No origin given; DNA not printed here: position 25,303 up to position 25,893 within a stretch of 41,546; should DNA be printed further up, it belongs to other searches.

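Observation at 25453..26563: Three-gene module: DUF4258 toxin, MqsA-type antitoxin and STAS-like DUF4325 protein, downstream of the prophage repressor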

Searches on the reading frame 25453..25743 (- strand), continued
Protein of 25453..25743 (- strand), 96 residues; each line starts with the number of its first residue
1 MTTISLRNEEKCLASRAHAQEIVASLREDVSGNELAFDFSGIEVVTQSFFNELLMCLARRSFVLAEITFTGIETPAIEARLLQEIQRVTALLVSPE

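Call 60: search_dna_similar(query=window:25453-25743:-, collection=phages, mode=protein, max_evalue=1)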
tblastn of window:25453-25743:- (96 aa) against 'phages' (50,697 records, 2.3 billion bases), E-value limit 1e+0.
No match.

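Call 61: search_dna_similar(query=P0043, collection=phages, mode=protein, max_evalue=1)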
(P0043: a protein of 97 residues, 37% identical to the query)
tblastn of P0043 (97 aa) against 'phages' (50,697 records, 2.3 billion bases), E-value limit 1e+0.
No match.

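Call 64: search_solved_structures(query=A5, max_evalue=10, show_alignments=2)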
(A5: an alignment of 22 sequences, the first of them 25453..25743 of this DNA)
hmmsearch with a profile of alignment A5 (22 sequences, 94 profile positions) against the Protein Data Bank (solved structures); distinct sequences matched with E-value up to 10: 31.
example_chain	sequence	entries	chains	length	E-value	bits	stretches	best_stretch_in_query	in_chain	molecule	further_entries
3t6o_A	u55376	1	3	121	0.088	16.1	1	21-55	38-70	Sulfate transporter/antisigma-factor antagonist STAS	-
3zta_A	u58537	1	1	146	0.27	14.6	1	16-70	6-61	ANTI-SIGMA-FACTOR ANTAGONIST (STAS) DOMAIN PROTEIN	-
6bhk_A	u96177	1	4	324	0.74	13.2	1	5-70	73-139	Phosphotriesterase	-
6bh7_A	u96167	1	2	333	0.75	13.1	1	5-70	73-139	Phosphotriesterase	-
4e3t_A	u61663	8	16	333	0.75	13.1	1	5-70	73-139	Phosphotriesterase | arylesterase variant of phosphotriesterase | Phosphotriesterase variant PTE-R18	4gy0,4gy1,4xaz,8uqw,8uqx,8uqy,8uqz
4xay_A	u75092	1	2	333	0.83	13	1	5-70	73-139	Phosphotriesterase variant PTE-R8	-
4n2p_A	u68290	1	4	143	0.89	12.9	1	23-72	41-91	Protein archease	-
1b0z_A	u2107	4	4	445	1.1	12.7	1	10-74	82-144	PROTEIN (PHOSPHOGLUCOSE ISOMERASE) | PHOSPHOGLUCOSE ISOMERASE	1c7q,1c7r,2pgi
6fu6_A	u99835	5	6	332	1.3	12.3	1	11-70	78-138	Parathion hydrolase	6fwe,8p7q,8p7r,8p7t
6g1j_A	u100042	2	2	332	1.3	12.3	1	11-70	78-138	Parathion hydrolase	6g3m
8p7s_A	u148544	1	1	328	1.3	12.3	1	11-70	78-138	Parathion hydrolase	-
8p7u_A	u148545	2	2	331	1.4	12.3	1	11-70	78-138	Parathion hydrolase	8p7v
8p7n_A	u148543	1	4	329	1.4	12.3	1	11-70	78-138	Parathion hydrolase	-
5wcr_A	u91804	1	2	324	1.4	12.3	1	5-71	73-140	Phosphotriesterase variant PTE-R0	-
6bhl_A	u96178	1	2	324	1.4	12.3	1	5-71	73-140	Phosphotriesterase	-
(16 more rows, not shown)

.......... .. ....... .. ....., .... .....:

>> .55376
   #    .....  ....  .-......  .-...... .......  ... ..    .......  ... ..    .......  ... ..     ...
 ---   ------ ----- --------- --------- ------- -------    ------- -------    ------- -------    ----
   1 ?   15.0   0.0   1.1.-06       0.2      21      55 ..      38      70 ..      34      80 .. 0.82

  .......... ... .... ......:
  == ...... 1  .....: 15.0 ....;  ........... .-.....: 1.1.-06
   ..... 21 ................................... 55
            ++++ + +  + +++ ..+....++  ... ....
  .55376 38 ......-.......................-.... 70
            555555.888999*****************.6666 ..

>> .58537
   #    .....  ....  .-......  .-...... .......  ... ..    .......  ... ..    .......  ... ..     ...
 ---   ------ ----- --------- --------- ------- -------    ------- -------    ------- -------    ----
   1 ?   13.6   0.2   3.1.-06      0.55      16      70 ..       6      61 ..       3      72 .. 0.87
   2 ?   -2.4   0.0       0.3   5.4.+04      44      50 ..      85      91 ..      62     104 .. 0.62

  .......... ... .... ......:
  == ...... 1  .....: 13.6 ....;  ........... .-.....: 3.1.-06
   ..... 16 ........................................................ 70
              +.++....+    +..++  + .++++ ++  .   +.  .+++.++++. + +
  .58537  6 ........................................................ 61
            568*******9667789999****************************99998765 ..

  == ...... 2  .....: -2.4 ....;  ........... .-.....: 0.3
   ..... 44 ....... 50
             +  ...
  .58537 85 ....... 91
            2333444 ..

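Call 76: predict_structure(alignment_id=A5)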
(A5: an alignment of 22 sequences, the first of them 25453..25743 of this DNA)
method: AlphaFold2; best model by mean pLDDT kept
length: 96 residues; sequences in the alignment: 22
mean_pLDDT: 86.4   pTM: 0.78
mean pLDDT of the five models: 86.4, 85.5, 84.7, 84.4, 83.5
residues with pLDDT >= 90: 49; 70-90: 37; 50-70: 9; < 50: 1
segments of 3 or more residues with pLDDT < 50: none
pLDDT, mean of each block of 10 residues (from residue 1): 77 89 82 83 92 92 90 91 91 70
secondary structure, 60 per line:
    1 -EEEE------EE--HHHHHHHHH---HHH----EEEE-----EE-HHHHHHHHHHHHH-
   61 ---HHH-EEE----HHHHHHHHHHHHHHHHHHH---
elements in order: E2-5 H16-24 E35-38 H47-59 E68-70 H75-93

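Call 82: fold_search(model_id=the predicted structure, library=pdb)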
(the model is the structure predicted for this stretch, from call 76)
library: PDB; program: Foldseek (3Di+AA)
matches with E <= 10: 532; with E <= 0.001: 0
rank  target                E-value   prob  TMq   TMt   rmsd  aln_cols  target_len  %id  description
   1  3glh_E                2.5e-01  0.44  0.38  0.15   5.2        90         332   18  Crystal Structure of the E. coli clamp loader bound to Psi Peptide (released 2009-05-26)
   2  1jr3_E                2.5e-01  0.44  0.38  0.15   5.2        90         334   18  Crystal Structure of the Processivity Clamp Loader Gamma Complex of E. coli DNA Polymerase III (released 2001-09-26)
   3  8dr0_C                2.6e-01  0.25  0.36  0.14  14.1       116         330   14  Closed state of RFC:PCNA bound to a 3' ss/dsDNA junction (released 2022-08-24)
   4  8dr1_C                2.6e-01  0.23  0.35  0.14  14.1       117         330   13  Consensus closed state of RFC:PCNA bound to a 3' ss/dsDNA junction (DNA2) (released 2022-08-17)
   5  9ikv_A                3.0e-01  0.89  0.55  0.12   3.9        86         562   15  human SLC26A7 with iodide (released 2025-07-02)
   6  8dr4_C                3.2e-01  0.18  0.32  0.14  14.1       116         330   14  Open state of RFC:PCNA bound to a 3' ss/dsDNA junction (DNA2) without NTD (released 2022-08-17)
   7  6w9t_F                3.4e-01  0.25  0.35  0.22  11.0       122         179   11  Crystal structure of Neisseria meningitidis ClpP protease complex with small molecule activator ACP1-06 (released 2020-12-09)
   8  7ch7_E                3.6e-01  0.51  0.42  0.43   5.5       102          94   15  Cryo-EM structure of E.coli MlaFEB (released 2021-05-19)
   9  8szn_I                3.8e-01  0.15  0.29  0.17  12.9       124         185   11  Crystal structure of Neisseria meningitidis ClpP protease in complex with phosphine oxide compound ACP6-12 (released 2024-09-18)
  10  7ti8_C                3.8e-01  0.13  0.28  0.12  15.3       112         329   18  Structure of the yeast clamp loader (Replication Factor C RFC) bound to the open sliding clamp (Proliferating Cell Nuc (released 2022-02-16)
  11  7b0u_0                4.3e-01  0.33  0.41  0.17   9.0       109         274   16  Stressosome complex from Listeria innocua (released 2021-12-01)
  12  4xs5_D                4.9e-01  0.25  0.37  0.31   9.6       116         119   11  Crystal structure of Sulfate transporter/antisigma-factor antagonist STAS from Dyadobacter fermentans DSM 18053 (released 2015-02-11)
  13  6nay_A                4.9e-01  0.16  0.33  0.21  11.4       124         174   10  Crystal structure of Neisseria meningitidis ClpP protease E31A+E58A activated double mutant (released 2019-11-13)
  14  7sgz_C                4.9e-01  0.12  0.29  0.12  15.6       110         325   17  Structure of the yeast Rad24-RFC loader bound to DNA and the closed 9-1-1 clamp (released 2022-03-23)
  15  1sxj_C                4.9e-01  0.11  0.27  0.12  15.2       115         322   16  Crystal Structure of the Eukaryotic Clamp Loader (Replication Factor C, RFC) Bound to the DNA Sliding Clamp (Prolifera (released 2004-06-22)
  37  4xs5_B                5.8e-01  0.47  0.47  0.41   7.1       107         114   13  Crystal structure of Sulfate transporter/antisigma-factor antagonist STAS from Dyadobacter fermentans DSM 18053 (released 2015-02-11)
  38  4xs5_A                5.8e-01  0.44  0.47  0.40   7.5       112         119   12  Crystal structure of Sulfate transporter/antisigma-factor antagonist STAS from Dyadobacter fermentans DSM 18053 (released 2015-02-11)
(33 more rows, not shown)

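Call 87: search_dna_similar(query=L009:3159-4004:+, collection=phages, mode=protein, max_evalue=0.001)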
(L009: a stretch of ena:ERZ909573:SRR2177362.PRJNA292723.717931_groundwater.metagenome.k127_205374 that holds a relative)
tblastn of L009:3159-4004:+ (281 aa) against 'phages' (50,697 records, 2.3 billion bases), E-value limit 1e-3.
Records with a match: 2; places in all: 2; records where one place covers at least 80% of the query: 0.
Best place of each record, by identity: <60% 2.
By first word of the organism name: Clostridioides 1; Bacteroides 1.
By host as written in the record: Clostridioides sp. ES-S-0173-01 1; Bacteroides fragilis BL19 1.
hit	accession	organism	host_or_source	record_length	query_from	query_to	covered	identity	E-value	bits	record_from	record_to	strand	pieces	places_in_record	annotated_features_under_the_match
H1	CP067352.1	Clostridioides phage ES-S-0173-01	Clostridioides sp. ES-S-0173-01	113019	79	267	67%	23.9%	2e-6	55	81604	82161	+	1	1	record has no annotation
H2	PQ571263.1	Bacteroides phage BF1-TP2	Bacteroides fragilis BL19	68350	139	279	50%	31.1%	2e-5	52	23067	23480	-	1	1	ATP-binding protein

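Call 88: search_dna_similar(query=L009:3159-4004:+, collection=plasmids, mode=protein, max_evalue=0.001)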
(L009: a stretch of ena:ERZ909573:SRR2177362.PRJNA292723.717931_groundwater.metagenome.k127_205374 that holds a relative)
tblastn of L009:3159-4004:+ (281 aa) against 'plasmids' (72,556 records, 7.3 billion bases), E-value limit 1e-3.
No match.

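Call 91: get_annotated_region(hit=H2, flank=3000)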
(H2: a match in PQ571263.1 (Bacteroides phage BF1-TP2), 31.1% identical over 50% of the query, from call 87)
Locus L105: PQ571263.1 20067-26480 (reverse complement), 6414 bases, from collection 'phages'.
description: Bacteroides phage BF1-TP2, complete genome.
organism: Bacteroides phage BF1-TP2 (NCBI taxid 3385211)
taxonomy: Viruses
host: Bacteroides fragilis BL19; source: sewage from septic tank; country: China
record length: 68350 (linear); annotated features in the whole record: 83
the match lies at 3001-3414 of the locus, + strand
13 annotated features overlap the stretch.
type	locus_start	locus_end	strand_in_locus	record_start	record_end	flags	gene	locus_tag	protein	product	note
CDS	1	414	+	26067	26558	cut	-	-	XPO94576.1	hypothetical protein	BF1-TP2_gp48; BF1-TP2_gp48; None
CDS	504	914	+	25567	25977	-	-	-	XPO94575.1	endolysin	BF1-TP2_gp47; BF1-TP2_gp47; Annot2=(structure alignment-afuniprot50) AF-A0A854LPV0-F1-model_v4 Structural protein ...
CDS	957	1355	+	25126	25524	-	-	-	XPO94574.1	DUF2829 domain-containing protein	BF1-TP2_gp46; BF1-TP2_gp46; None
CDS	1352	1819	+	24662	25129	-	-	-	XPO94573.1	hypothetical protein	BF1-TP2_gp45; BF1-TP2_gp45; None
CDS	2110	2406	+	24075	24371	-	-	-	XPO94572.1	Bac_DnaA_C domain-containing protein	BF1-TP2_gp44; BF1-TP2_gp44; Annot2=(structure alignment-afuniprot50) AF-A0A2M9G0T6-F1-model_v4 Chromosomal replication ...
CDS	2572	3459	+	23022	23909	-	-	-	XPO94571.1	ATP-binding protein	BF1-TP2_gp43; BF1-TP2_gp43; Annot2=(structure alignment-afuniprot50) AF-A0A1G6R3H2-F1-model_v4 Histidine ...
CDS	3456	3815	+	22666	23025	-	-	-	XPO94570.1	DUF4325 domain-containing protein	BF1-TP2_gp42; BF1-TP2_gp42; Annot2=(structure alignment-afuniprot50) AF-A0A0G0FJS7-F1-model_v4 STAS domain-containing ...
CDS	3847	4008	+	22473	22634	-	-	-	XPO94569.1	hypothetical protein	BF1-TP2_gp41; BF1-TP2_gp41; None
CDS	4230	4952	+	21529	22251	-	-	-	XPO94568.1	hypothetical protein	BF1-TP2_gp40; BF1-TP2_gp40; None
CDS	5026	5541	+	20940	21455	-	-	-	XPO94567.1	hypothetical protein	BF1-TP2_gp39; BF1-TP2_gp39; None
CDS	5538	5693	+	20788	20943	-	-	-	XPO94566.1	hypothetical protein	BF1-TP2_gp38; BF1-TP2_gp38; None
CDS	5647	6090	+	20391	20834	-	-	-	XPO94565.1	hypothetical protein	BF1-TP2_gp37; BF1-TP2_gp37; None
CDS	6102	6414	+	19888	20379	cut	-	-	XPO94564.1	hypothetical protein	BF1-TP2_gp36; BF1-TP2_gp36; None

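Call 92: get_annotated_region(hit=H1, flank=2500)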
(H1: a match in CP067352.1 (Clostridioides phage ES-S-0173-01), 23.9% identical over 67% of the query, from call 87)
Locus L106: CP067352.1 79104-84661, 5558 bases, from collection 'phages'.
description: Clostridioides phage ES-S-0173-01, complete sequence.
organism: Clostridioides phage ES-S-0173-01 (NCBI taxid 2802961)
taxonomy: Viruses; Duplodnaviria; Heunggongvirae; Uroviricota; Caudoviricetes
host: Clostridioides sp. ES-S-0173-01; source: soil; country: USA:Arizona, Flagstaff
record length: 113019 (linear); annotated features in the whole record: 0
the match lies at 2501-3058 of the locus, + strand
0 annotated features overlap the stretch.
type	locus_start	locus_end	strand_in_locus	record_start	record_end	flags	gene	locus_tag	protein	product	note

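Call 100: search_protein_families(library=pfam, proteins=[L106:3205-3477:+, L106:2264-3190:+, L105:3456-3815:+, L105:2572-3459:+, L008:4001-4288:+, L008:4518-4937:+], max_evalue=0.01)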
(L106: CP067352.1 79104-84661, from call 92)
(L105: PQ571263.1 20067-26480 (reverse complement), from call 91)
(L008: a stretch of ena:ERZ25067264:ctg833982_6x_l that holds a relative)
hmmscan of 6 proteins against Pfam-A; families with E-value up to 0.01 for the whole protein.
L106:3205-3477:+ (90 aa): 1 family
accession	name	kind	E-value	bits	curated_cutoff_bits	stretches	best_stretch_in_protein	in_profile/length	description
PF14213.11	DUF4325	-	7.1e-15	54.9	23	1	18-79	2-63/64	STAS-like domain of unknown function (DUF4325)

L106:2264-3190:+ (308 aa): 1 family
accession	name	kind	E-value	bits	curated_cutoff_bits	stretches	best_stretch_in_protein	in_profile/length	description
PF13581.12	HATPase_c_2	-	0.0012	19.3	27.4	1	131-237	20-111/127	Histidine kinase-like ATPase domain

L105:3456-3815:+ (119 aa): 1 family
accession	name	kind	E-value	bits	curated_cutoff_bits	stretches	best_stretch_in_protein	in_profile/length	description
PF14213.11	DUF4325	-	0.0039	17.3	23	0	24-57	2-37/64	STAS-like domain of unknown function (DUF4325)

L105:2572-3459:+ (295 aa): 1 family
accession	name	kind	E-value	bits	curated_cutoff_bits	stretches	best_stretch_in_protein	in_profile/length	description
PF05669.17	Med31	-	0.0057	17.1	25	0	72-112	18-58/95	SOH1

L008:4001-4288:+ (95 aa): 1 family
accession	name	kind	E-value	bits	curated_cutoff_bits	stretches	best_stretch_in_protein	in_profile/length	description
PF14213.11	DUF4325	-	0.00029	20.9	23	1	31-74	16-62/64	STAS-like domain of unknown function (DUF4325)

L008:4518-4937:+ (139 aa): 0 families

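Call 101: search_protein_families(library=padloc, proteins=[L008:2257-3141:+, L008:4518-4937:+, L105:2572-3459:+, L105:3456-3815:+, L106:2264-3190:+, L015:4313-5605:-, L015:5719-6726:+], max_evalue=0.001)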
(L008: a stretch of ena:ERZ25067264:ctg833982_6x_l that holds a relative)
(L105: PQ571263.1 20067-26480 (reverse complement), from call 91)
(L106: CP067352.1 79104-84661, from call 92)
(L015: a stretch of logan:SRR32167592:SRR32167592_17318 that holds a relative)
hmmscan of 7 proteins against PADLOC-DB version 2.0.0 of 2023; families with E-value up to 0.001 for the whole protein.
L008:2257-3141:+ (294 aa): 5 families
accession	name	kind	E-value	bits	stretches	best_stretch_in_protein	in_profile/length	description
PDLC04505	PDC-M19A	-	1.1e-105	351.2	1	2-286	1-285/294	-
PDLC04504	PDC-M19A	-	1.2e-63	212.6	1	70-280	10-219/234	-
PDLC04657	PDC-M45B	-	2.2e-14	51.5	1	150-293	4-142/204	-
PDLC04658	PDC-M45C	-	4.3e-13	47.3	1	152-293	3-143/145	-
PDLC03184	Specificity_I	-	2.7e-06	24.3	1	20-126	428-547/554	Type I specificity subunit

L008:4518-4937:+ (139 aa): 0 families

L105:2572-3459:+ (295 aa): 1 family
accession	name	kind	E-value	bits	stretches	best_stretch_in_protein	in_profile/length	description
PDLC02567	DrmA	-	2.3e-08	29.6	1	102-257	102-249/1750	DrmA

L105:3456-3815:+ (119 aa): 0 families

L106:2264-3190:+ (308 aa): 1 family
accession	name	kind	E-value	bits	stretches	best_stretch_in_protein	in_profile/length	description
PDLC02567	DrmA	-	4.2e-18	61.9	1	41-285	36-280/1750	DrmA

L015:4313-5605:- (430 aa): 0 families

L015:5719-6726:+ (335 aa): 1 family
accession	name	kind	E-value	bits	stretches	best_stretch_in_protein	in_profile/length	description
PDLC04353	PDC-M04A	-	2.7e-06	24.9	1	3-79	7-84/232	-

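Call 102: search_dna_similar(query=L106:3205-3477:+, collection=phages, mode=protein, max_evalue=0.01, max_rows=30)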
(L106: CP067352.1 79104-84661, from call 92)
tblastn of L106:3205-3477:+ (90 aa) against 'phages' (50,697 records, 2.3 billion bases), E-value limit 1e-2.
Records with a match: 2; places in all: 2; records where one place covers at least 80% of the query: 2.
Best place of each record, by identity: >=99% 1; <60% 1.
By first word of the organism name: Clostridioides 1; Burkholderia 1.
By host as written in the record: Clostridioides sp. ES-S-0173-01 1; Burkholderia sp. 1.
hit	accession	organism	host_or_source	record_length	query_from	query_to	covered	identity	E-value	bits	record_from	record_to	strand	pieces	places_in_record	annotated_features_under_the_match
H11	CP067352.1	Clostridioides phage ES-S-0173-01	Clostridioides sp. ES-S-0173-01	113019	1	90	100%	100.0%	7e-51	176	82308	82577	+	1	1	record has no annotation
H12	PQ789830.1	Burkholderia phage vB_E188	Burkholderia sp.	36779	1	85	94%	25.9%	2e-3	40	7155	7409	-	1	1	hypothetical protein (x2)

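Call 104: get_annotated_region(hit=H12, flank=3000)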
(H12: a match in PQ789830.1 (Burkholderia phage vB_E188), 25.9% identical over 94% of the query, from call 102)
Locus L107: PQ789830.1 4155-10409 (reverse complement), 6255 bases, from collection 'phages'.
description: Burkholderia phage vB_E188, complete genome.
organism: Burkholderia phage vB_E188 (NCBI taxid 3417013)
taxonomy: Viruses
host: Burkholderia sp.; source: -; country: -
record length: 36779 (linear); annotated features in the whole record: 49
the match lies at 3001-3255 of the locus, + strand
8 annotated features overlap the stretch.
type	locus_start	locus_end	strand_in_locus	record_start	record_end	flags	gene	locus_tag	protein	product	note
CDS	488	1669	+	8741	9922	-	-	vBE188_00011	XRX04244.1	integrase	int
CDS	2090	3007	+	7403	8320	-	-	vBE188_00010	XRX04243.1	hypothetical protein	-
CDS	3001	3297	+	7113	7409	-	-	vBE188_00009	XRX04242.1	hypothetical protein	-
CDS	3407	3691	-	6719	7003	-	-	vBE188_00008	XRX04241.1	hypothetical protein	-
CDS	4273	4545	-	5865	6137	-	-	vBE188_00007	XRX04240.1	BrnA antitoxin family protein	-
CDS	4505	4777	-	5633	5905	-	-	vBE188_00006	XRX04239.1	BrnT family toxin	-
CDS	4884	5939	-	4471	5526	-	-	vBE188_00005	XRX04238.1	portal protein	-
CDS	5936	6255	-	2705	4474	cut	-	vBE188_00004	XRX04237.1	terminase large subunit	-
